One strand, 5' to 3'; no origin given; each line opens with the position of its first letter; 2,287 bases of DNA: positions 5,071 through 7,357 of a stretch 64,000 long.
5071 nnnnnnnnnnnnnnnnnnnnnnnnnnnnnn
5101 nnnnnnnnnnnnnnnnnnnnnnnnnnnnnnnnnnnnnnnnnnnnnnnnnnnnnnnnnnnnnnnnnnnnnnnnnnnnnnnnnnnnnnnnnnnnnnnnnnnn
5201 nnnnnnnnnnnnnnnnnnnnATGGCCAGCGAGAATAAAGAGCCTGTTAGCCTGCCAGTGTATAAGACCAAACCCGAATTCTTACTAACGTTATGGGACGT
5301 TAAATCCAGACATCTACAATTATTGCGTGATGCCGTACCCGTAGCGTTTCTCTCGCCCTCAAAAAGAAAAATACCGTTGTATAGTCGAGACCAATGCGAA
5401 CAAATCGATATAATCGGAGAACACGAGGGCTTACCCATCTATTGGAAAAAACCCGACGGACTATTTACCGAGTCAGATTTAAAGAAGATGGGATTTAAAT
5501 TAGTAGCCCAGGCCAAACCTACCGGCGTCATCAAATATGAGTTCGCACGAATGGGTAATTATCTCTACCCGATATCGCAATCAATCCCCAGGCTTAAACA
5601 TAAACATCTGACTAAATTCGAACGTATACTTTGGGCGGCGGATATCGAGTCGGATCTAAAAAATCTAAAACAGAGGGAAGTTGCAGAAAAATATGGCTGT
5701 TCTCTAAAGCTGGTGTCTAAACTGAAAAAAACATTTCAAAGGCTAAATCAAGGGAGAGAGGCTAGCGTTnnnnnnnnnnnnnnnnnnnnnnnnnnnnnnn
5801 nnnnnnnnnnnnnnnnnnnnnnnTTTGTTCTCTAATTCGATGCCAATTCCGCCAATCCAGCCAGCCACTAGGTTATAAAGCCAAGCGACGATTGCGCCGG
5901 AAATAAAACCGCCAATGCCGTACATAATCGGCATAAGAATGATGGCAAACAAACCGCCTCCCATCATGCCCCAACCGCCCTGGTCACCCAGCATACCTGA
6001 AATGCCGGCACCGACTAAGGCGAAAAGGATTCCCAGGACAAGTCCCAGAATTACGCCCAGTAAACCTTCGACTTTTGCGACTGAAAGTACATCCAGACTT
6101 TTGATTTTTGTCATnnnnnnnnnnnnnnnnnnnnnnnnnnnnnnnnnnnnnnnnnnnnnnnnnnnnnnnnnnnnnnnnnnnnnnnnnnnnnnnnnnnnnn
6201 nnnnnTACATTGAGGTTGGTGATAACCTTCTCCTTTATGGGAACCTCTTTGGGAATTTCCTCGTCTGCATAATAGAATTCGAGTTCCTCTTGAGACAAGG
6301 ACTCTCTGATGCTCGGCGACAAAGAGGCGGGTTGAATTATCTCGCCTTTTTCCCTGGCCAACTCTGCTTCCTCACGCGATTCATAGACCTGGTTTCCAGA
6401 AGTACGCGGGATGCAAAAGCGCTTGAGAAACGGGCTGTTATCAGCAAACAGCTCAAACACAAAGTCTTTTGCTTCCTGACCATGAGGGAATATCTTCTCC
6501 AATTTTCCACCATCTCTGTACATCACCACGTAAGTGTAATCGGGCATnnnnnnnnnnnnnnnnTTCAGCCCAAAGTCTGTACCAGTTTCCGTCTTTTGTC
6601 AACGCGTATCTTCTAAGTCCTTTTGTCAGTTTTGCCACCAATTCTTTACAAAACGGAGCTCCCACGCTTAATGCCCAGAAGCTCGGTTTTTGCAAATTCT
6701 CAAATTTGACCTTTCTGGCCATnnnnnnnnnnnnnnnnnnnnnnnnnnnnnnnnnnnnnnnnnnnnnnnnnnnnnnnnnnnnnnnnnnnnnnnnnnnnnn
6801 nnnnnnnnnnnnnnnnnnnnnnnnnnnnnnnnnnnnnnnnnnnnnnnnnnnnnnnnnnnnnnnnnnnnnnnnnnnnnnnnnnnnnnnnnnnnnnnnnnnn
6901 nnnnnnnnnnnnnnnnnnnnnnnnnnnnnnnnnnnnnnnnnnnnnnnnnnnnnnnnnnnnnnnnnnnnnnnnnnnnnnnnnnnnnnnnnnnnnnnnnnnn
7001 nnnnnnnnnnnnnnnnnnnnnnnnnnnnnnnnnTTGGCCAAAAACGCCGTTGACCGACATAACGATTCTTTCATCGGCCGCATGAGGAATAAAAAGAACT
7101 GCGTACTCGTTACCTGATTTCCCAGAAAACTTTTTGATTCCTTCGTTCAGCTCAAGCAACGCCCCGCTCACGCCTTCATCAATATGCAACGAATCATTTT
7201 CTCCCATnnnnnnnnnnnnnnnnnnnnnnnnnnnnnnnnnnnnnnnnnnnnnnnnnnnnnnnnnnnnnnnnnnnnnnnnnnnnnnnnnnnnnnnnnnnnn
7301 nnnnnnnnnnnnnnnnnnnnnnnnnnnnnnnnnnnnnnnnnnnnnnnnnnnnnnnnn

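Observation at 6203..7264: GC-rich operon of four small proteins including tandem paralogs with conserved EY-h-L-h-IPH-x3-E-x-V-M-S-x-NG motif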

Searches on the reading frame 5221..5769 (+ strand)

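Call 6: search_protein_families(library=pfam, max_evalue=1, proteins=[window:5221-5769:+])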
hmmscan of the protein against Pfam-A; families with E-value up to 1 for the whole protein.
seq(183 aa): 1 family
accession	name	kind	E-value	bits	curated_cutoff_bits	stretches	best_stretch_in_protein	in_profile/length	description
PF13384.12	HTH_23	-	0.041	14.1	24.6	1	148-174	17-43/50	Homeodomain-like domain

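Call 7: search_protein_families(library=phrogs, max_evalue=1, proteins=[window:5221-5769:+])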
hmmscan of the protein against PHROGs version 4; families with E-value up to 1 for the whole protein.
seq(183 aa): 6 families
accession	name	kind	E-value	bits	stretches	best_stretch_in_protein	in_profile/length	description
phrog_26674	-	unknown function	0.088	13.5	1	118-171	116-164/217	-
phrog_6223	-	transcription regulation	0.11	13.6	1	138-171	7-40/73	transcriptional repressor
phrog_7950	-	transcription regulation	0.19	12.8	1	147-172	19-44/68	transcriptional repressor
phrog_509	-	head and packaging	0.19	12.3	1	144-171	17-44/238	terminase small subunit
phrog_8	-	transcription regulation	0.22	11.9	1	147-171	88-112/346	transcriptional regulator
phrog_725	-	transcription regulation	0.3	12.1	1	144-170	21-47/101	CII-like regulator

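Call 26: search_protein_families(library=padloc, max_evalue=1, proteins=[window:5221-5769:+])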
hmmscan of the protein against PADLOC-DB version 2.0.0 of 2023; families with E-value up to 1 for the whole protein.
seq(183 aa): 0 families

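Call 27: search_protein_families(library=ncbifam, max_evalue=1, proteins=[window:5221-5769:+])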
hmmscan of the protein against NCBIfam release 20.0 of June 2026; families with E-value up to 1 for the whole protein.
seq(183 aa): 1 family
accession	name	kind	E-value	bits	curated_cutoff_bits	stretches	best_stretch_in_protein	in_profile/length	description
TIGR02937.1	sigma70-ECF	superfamily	0.024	14.2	42.9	1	127-170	130-155/165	sigma-70 family RNA polymerase sigma factor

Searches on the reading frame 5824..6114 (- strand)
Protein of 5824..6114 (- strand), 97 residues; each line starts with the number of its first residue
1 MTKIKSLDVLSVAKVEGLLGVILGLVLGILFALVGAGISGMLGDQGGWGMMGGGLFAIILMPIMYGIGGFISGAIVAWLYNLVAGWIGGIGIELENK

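Call 6: search_protein_families(library=pfam, max_evalue=1, proteins=[window:5824-6114:-])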
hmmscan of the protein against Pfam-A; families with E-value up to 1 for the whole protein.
seq(97 aa): 1 family
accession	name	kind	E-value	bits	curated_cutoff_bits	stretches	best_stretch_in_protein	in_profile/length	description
PF12089.13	DUF3566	-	0.0003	21.6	22.2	2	73-95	95-117/118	Transmembrane domain of unknown function (DUF3566)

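Call 7: search_protein_families(library=phrogs, max_evalue=1, proteins=[window:5824-6114:-])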
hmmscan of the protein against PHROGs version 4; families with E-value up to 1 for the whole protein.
seq(97 aa): 0 families

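Call 26: search_protein_families(library=padloc, max_evalue=1, proteins=[window:5824-6114:-])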
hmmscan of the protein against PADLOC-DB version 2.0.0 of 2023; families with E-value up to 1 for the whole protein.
seq(97 aa): 0 families

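Call 27: search_protein_families(library=ncbifam, max_evalue=1, proteins=[window:5824-6114:-])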
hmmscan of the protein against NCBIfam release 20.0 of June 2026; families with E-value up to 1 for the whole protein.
seq(97 aa): 0 families

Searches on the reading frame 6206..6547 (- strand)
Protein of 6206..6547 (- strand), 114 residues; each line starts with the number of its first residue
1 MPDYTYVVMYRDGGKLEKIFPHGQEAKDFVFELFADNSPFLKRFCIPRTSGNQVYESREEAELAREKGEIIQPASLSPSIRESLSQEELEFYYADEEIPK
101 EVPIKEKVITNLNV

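Call 6: search_protein_families(library=pfam, max_evalue=1, proteins=[window:6206-6547:-])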
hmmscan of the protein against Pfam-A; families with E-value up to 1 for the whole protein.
seq(114 aa): 0 families

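Call 7: search_protein_families(library=phrogs, max_evalue=1, proteins=[window:6206-6547:-])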
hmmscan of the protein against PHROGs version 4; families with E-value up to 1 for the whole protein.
seq(114 aa): 2 families
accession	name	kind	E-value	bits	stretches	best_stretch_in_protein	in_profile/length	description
phrog_10284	-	unknown function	0.037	15.3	1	6-30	7-34/61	-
phrog_4948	-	unknown function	0.29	12.3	1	47-67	37-57/76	-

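Call 20: find_homologous_proteins(query=window:6206-6547:-, max_evalue=0.01)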
Query seq(114 aa) (114 aa): 1 proteins with E <= 0.01 among 3 candidates.
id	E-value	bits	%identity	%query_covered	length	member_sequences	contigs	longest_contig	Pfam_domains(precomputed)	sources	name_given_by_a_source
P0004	2.0e-62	226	100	93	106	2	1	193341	-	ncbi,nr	ncbi:MAG: hypothetical protein PHC97_00060 [Patescibacteria group bacterium]|nr:hypothetical protein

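Call 26: search_protein_families(library=padloc, max_evalue=1, proteins=[window:6206-6547:-])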
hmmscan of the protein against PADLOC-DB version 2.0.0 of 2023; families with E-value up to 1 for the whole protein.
seq(114 aa): 0 families

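Call 27: search_protein_families(library=ncbifam, max_evalue=1, proteins=[window:6206-6547:-])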
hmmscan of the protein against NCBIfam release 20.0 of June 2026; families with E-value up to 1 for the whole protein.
seq(114 aa): 0 families

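Call 75: predict_structure(protein=window:6206-6547:-)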
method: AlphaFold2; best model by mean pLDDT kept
length: 114 residues; sequences in the alignment: 1
mean_pLDDT: 40.6   pTM: 0.27
mean pLDDT of the five models: 40.6, 38.1, 36.8, 36.5, 33.1
residues with pLDDT >= 90: 0; 70-90: 0; 50-70: 11; < 50: 103
segments of 3 or more residues with pLDDT < 50: 1-27, 33-58, 68-114
pLDDT, mean of each block of 10 residues (from residue 1): 41 40 47 45 37 44 47 37 45 40 29 25
secondary structure, 60 per line:
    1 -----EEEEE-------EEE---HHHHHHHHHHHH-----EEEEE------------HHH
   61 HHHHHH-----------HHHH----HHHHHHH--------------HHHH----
elements in order: E6-10 E18-20 H24-35 E41-45 H58-66 H78-81 H86-92 H107-110
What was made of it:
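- Tried and rejected: A single-sequence AlphaFold2 model of D was unusable (pLDDT 40.6, call 75).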

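Call 79: find_related_loci(query=A5, collection=viral_contigs, flank=3000)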
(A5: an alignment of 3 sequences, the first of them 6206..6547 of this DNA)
Query A5 (114 aa) in viral_contigs; peptide patterns used: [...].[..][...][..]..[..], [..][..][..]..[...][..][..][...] (x = any residue, [..] = any of these).
89 stretches matched a pattern, but none encodes a relative of the query by tblastn (E <= 1e-3).

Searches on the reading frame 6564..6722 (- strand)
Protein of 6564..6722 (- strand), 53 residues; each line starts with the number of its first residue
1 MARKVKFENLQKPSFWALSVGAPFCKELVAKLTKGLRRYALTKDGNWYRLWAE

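Call 6: search_protein_families(library=pfam, max_evalue=1, proteins=[window:6564-6722:-])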
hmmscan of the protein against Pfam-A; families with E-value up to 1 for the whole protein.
seq(53 aa): 0 families

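Call 7: search_protein_families(library=phrogs, max_evalue=1, proteins=[window:6564-6722:-])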
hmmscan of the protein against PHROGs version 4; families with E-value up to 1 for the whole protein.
seq(53 aa): 0 families

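Call 26: search_protein_families(library=padloc, max_evalue=1, proteins=[window:6564-6722:-])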
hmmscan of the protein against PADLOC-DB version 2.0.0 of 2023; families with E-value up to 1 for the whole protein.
seq(53 aa): 0 families

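Call 27: search_protein_families(library=ncbifam, max_evalue=1, proteins=[window:6564-6722:-])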
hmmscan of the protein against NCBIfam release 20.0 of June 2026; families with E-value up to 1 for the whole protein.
seq(53 aa): 0 families

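Call 78: find_related_loci(query=window:6564-6722:-, collection=viral_contigs, flank=3000)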
Query seq(53 aa) (53 aa) in viral_contigs; peptide patterns used: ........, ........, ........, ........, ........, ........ (x = any residue, [..] = any of these).
215 stretches matched a pattern, but none encodes a relative of the query by tblastn (E <= 1e-3).
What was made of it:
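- Tried and rejected: D or C in viral contigs: none (calls 78, 79).
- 6561..6722 (-): Cistron C (53 aa, pI 10.1, PHC97_00065). An orphan ORF with the Shine-Dalgarno site GGAGGG; its ATG lies 1 nt after the stop of B. No viral relatives (call 78).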

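Call 93: list_cluster_members(proteins=[window:6564-6722:-, P0018, P0001, P0004, window:5824-6114:-, window:5221-5769:+, P0005, P0009])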
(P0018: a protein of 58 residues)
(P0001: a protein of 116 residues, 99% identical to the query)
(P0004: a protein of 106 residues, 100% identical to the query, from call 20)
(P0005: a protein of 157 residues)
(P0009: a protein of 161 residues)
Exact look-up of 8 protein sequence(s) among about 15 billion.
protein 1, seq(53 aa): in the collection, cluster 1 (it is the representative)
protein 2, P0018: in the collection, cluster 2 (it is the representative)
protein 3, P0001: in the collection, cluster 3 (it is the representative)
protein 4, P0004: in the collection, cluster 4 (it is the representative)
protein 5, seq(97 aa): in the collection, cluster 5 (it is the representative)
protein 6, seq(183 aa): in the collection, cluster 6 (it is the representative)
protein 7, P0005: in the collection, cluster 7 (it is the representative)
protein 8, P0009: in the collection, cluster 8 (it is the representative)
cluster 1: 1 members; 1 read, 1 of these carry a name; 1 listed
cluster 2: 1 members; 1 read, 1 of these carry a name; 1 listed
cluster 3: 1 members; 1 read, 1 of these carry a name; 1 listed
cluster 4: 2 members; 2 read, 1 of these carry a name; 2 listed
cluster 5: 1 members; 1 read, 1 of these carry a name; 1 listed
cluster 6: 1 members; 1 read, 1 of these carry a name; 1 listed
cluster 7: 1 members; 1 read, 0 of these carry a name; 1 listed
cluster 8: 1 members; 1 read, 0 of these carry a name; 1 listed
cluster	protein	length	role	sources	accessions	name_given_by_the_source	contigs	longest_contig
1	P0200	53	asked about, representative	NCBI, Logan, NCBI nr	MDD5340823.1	MAG: hypothetical protein PHC97_00065 [Patescibacteria group bacterium] | hypothetical protein [Patescibacteria group bacterium]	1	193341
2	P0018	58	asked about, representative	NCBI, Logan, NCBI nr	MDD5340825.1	MAG: hypothetical protein PHC97_00075 [Patescibacteria group bacterium] | hypothetical protein [Patescibacteria group bacterium]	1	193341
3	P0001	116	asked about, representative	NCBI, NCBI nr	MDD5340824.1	MAG: hypothetical protein PHC97_00070 [Patescibacteria group bacterium] | hypothetical protein [Patescibacteria group bacterium]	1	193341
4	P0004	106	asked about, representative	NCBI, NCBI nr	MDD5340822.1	MAG: hypothetical protein PHC97_00060 [Patescibacteria group bacterium] | hypothetical protein [Patescibacteria group bacterium]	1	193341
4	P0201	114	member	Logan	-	-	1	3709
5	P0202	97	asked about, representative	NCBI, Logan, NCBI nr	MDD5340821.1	MAG: hypothetical protein PHC97_00055 [Patescibacteria group bacterium] | hypothetical protein [Patescibacteria group bacterium]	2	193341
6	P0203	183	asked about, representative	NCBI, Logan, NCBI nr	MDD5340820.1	MAG: hypothetical protein PHC97_00050 [Patescibacteria group bacterium] | hypothetical protein [Patescibacteria group bacterium]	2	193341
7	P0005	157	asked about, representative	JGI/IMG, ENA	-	-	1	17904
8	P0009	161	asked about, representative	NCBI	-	-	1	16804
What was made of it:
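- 6561..6722 (-): Cluster of one (call 93).
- Checked: The 53-aa ORF is annotated in the public record as PHC97_00065 (call 93).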

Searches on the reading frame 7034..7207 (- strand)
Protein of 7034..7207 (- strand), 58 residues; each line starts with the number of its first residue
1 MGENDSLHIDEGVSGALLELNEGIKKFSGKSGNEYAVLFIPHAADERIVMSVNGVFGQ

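Call 6: search_protein_families(library=pfam, max_evalue=1, proteins=[window:7034-7207:-])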
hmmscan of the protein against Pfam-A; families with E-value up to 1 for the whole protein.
seq(58 aa): 1 family
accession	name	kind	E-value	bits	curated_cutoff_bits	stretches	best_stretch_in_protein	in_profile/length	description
PF03575.23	Peptidase_S51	-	0.15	12.1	23.9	1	16-57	14-57/206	Peptidase family S51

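Call 7: search_protein_families(library=phrogs, max_evalue=1, proteins=[window:7034-7207:-])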
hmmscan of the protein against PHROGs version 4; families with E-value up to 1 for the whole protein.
seq(58 aa): 1 family
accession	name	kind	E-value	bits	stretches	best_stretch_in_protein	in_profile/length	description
phrog_26754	-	DNA, RNA and nucleotide metabolism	0.31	12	1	18-43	51-76/207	ParB-like partition nuclease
